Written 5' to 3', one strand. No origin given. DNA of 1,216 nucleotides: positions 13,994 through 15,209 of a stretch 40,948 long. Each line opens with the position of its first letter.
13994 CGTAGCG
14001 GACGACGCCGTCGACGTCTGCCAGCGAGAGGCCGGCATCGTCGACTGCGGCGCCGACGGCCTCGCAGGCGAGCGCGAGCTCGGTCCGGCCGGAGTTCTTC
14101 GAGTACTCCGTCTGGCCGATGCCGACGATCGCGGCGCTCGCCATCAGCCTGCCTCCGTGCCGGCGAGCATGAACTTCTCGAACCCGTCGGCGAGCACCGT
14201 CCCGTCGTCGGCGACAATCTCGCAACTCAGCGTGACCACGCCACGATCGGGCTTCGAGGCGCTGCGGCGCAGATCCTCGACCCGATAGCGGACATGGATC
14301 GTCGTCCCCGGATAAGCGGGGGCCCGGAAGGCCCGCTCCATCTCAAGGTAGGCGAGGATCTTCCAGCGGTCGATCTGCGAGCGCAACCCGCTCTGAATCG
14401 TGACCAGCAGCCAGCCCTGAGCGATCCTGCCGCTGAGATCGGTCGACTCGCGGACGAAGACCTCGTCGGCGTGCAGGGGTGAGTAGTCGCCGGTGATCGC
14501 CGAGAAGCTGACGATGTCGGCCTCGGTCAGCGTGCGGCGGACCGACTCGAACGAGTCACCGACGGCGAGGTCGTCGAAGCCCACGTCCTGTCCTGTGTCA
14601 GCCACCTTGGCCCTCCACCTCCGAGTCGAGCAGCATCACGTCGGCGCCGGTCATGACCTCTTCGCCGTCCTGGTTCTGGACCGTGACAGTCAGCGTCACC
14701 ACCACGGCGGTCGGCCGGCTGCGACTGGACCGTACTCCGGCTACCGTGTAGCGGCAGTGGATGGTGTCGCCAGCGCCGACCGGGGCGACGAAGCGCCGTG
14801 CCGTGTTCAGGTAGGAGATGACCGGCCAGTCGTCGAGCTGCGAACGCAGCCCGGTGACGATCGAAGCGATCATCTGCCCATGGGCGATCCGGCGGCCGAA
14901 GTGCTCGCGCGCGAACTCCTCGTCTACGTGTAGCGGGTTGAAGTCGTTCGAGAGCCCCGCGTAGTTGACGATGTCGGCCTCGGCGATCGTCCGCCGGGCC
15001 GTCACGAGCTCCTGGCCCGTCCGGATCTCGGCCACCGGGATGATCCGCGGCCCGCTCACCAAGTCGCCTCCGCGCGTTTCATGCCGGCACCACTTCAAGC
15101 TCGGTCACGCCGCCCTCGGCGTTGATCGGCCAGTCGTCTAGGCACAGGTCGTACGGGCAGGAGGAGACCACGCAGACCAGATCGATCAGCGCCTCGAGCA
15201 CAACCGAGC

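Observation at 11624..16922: igr-like ACAD / MaoC pair / Cys-less thiolase-fold + DUF35 cassette in one operon with a ureohydrolase and a DUF1989 protein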

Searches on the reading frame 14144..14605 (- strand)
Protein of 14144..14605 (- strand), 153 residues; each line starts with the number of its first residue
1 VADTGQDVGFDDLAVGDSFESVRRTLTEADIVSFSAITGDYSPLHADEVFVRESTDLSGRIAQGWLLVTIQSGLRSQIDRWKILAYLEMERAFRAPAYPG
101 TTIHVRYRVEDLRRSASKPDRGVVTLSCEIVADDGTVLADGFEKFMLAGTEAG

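Call 6: search_protein_families(library=pfam, proteins=[window:14144-14605:-], max_evalue=0.01)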
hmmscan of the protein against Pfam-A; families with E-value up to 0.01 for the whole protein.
window:14144-14605:- (153 aa): 3 families
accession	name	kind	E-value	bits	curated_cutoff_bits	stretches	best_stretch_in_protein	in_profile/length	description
PF01575.25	MaoC_dehydratas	-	1.3e-13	51.1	27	1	15-119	6-110/123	MaoC like domain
PF19315.5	MC_hydratase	-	0.00047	19.8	26.5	1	94-131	109-147/353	Mesaconyl-CoA hydratase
PF13452.11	FAS1_DH_region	-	0.00054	20.5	22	1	14-126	2-117/132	FAS1-like, dehydratase domain region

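Call 7: search_protein_families(library=ncbifam, proteins=[window:14144-14605:-], max_evalue=0.01)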
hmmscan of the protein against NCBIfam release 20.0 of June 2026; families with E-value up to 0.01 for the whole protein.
window:14144-14605:- (153 aa): 6 families
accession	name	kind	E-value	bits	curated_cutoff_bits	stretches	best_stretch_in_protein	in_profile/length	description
TIGR02278.1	PaaN-DH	equivalog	1.9e-16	59.5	562.8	1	10-139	525-654/664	phenylacetic acid degradation bifunctional protein PaaZ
NF006045.0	PRK08190.1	subfamily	6.6e-12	45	282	1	6-144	7-138/467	bifunctional enoyl-CoA hydratase/phosphate acetyltransferase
NF038241.1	RipB_Ich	equivalog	1.4e-09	38.1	340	1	10-147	24-161/175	(R)-specific enoyl-CoA hydratase RipB/Ich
NF040620.1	fused_HadA_HadB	exception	5.2e-07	29.4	350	1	7-73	193-258/329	fused (3R)-hydroxyacyl-ACP dehydratase subunits HadA/HadB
NF010246.0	PRK13693.1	equivalog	3.2e-06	27.1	203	1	10-74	6-69/142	(3R)-hydroxyacyl-ACP dehydratase subunit HadB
NF041625.1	methfumCoahyd_Halo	equivalog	0.00069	18.9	560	1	94-133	112-152/358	2-methylfumaryl-CoA hydratase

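Call 15: search_solved_structures(query=window:14144-14605:-, show_alignments=1, max_evalue=0.0001)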
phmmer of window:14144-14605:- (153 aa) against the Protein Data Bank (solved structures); distinct sequences matched with E-value up to 0.0001: 11.
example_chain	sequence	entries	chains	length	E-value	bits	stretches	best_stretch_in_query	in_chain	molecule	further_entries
6jql_A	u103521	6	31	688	3.8e-12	49.5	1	10-132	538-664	Bifunctional protein PaaZ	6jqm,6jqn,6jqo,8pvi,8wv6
1q6w_A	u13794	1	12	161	5.9e-12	48.9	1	8-138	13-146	monoamine oxidase regulatory protein, putative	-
3ir3_A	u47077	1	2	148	2.8e-11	46.7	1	13-147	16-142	3-hydroxyacyl-thioester dehydratase 2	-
3exz_A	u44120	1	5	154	4.6e-11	46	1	10-139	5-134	MaoC-like dehydratase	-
4ffu_A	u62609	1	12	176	1.2e-09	41.4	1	6-138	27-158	oxidase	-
1iq6_A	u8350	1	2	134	8.1e-09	38.7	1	23-140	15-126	(R)-SPECIFIC ENOYL-COA HYDRATASE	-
2b3m_A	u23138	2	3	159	2e-06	30.9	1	13-114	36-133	hypothetical protein AF1124 | putative dehydratase AF1124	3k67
5i7n_A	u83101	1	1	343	3.1e-06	30.3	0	9-75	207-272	MaoC-like dehydratase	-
4v12_A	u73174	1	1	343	3.8e-05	26.8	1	6-77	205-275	MAOC LIKE DOMAIN PROTEIN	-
5cpg_A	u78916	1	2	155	4.9e-05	26.4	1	6-109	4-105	(R)-specific enoyl-CoA hydratase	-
4rv2_B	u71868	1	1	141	6e-05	26.1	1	10-73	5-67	MaoC family protein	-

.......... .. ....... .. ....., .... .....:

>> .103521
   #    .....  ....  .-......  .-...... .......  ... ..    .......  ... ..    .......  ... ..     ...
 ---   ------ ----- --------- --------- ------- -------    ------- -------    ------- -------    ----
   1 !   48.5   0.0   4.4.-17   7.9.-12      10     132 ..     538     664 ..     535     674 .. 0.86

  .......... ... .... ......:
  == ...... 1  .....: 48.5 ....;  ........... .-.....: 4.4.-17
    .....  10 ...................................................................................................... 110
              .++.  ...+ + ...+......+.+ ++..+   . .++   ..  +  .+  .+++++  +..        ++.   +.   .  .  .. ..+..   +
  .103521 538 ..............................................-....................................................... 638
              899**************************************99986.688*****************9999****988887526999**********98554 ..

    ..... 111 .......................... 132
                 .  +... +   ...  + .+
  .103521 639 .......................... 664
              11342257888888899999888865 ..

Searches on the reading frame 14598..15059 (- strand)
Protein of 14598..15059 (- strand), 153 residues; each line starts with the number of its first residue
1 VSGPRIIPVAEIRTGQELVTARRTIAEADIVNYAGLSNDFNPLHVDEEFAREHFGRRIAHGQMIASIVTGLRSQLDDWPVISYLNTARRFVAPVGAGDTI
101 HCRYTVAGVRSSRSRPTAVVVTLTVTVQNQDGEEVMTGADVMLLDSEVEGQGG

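Call 6: search_protein_families(library=pfam, proteins=[window:14598-15059:-], max_evalue=0.01)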
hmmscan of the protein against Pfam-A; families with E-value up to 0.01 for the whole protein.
window:14598-15059:- (153 aa): 2 families
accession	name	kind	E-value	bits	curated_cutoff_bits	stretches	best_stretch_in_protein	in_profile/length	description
PF01575.25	MaoC_dehydratas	-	1.1e-22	80.4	27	1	14-127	6-121/123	MaoC like domain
PF13452.11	FAS1_DH_region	-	3.7e-09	37.2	22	1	15-137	4-131/132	FAS1-like, dehydratase domain region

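Call 7: search_protein_families(library=ncbifam, proteins=[window:14598-15059:-], max_evalue=0.01)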
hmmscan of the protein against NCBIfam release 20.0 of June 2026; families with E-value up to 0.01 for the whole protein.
window:14598-15059:- (153 aa): 7 families
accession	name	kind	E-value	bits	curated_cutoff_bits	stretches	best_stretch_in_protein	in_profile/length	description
TIGR02278.1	PaaN-DH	equivalog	1.6e-23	82.9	562.8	1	9-137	525-655/664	phenylacetic acid degradation bifunctional protein PaaZ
NF006045.0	PRK08190.1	subfamily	1.2e-16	60.6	282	1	10-139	12-136/467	bifunctional enoyl-CoA hydratase/phosphate acetyltransferase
NF040620.1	fused_HadA_HadB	exception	1.6e-13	50.8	350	1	7-65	194-253/329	fused (3R)-hydroxyacyl-ACP dehydratase subunits HadA/HadB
NF038241.1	RipB_Ich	equivalog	1.3e-12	48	340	1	22-144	38-162/175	(R)-specific enoyl-CoA hydratase RipB/Ich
NF010246.0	PRK13693.1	equivalog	1.8e-09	37.7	203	1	10-129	7-128/142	(3R)-hydroxyacyl-ACP dehydratase subunit HadB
NF040624.1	HadA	equivalog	3.2e-06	27.5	180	1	29-139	17-132/144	(3R)-hydroxyacyl-ACP dehydratase subunit HadA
NF010245.0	PRK13692.1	equivalog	0.00033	20.5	232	1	85-137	88-137/159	(3R)-hydroxyacyl-ACP dehydratase subunit HadA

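Call 14: search_solved_structures(query=window:14598-15059:-, show_alignments=1, max_evalue=0.0001)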
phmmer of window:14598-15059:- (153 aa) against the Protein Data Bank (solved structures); distinct sequences matched with E-value up to 0.0001: 16.
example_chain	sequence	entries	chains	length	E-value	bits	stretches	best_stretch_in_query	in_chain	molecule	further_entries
4ffu_A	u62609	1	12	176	3e-22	82.6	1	11-150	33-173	oxidase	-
6jql_A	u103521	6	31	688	1.7e-16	63.9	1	10-131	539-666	Bifunctional protein PaaZ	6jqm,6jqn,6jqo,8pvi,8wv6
1q6w_A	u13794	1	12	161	5.6e-15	59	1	10-139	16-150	monoamine oxidase regulatory protein, putative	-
1iq6_A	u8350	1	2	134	2.9e-14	56.7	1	12-142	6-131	(R)-SPECIFIC ENOYL-COA HYDRATASE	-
5cpg_A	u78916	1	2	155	1.4e-12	51.3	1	6-142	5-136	(R)-specific enoyl-CoA hydratase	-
2b3m_A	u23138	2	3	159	7.7e-12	48.9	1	22-114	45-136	hypothetical protein AF1124 | putative dehydratase AF1124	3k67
5i7n_A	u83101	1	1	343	1e-09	42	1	10-78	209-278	MaoC-like dehydratase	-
3ir3_A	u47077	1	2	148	1.7e-09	41.3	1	19-105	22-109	3-hydroxyacyl-thioester dehydratase 2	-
4rv2_B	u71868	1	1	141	3.5e-09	40.3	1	11-126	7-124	MaoC family protein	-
3exz_A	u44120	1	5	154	7e-09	39.3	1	11-138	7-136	MaoC-like dehydratase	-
4rlj_B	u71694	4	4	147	2.3e-08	37.6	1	10-126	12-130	(3R)-hydroxyacyl-ACP dehydratase subunit HadB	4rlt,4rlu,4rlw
5zy8_B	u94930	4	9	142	2.4e-08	37.6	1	10-126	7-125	3-hydroxyacyl-ACP dehydratase | (3R)-hydroxyacyl-ACP dehydratase subunit HadB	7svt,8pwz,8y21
4e3e_A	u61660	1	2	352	4.4e-07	33.4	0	11-131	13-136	MaoC domain protein dehydratase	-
4v12_A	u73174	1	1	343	4.6e-07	33.4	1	9-75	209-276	MAOC LIKE DOMAIN PROTEIN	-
8vwr_A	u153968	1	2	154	9.3e-07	32.4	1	24-137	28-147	Acyl dehydratase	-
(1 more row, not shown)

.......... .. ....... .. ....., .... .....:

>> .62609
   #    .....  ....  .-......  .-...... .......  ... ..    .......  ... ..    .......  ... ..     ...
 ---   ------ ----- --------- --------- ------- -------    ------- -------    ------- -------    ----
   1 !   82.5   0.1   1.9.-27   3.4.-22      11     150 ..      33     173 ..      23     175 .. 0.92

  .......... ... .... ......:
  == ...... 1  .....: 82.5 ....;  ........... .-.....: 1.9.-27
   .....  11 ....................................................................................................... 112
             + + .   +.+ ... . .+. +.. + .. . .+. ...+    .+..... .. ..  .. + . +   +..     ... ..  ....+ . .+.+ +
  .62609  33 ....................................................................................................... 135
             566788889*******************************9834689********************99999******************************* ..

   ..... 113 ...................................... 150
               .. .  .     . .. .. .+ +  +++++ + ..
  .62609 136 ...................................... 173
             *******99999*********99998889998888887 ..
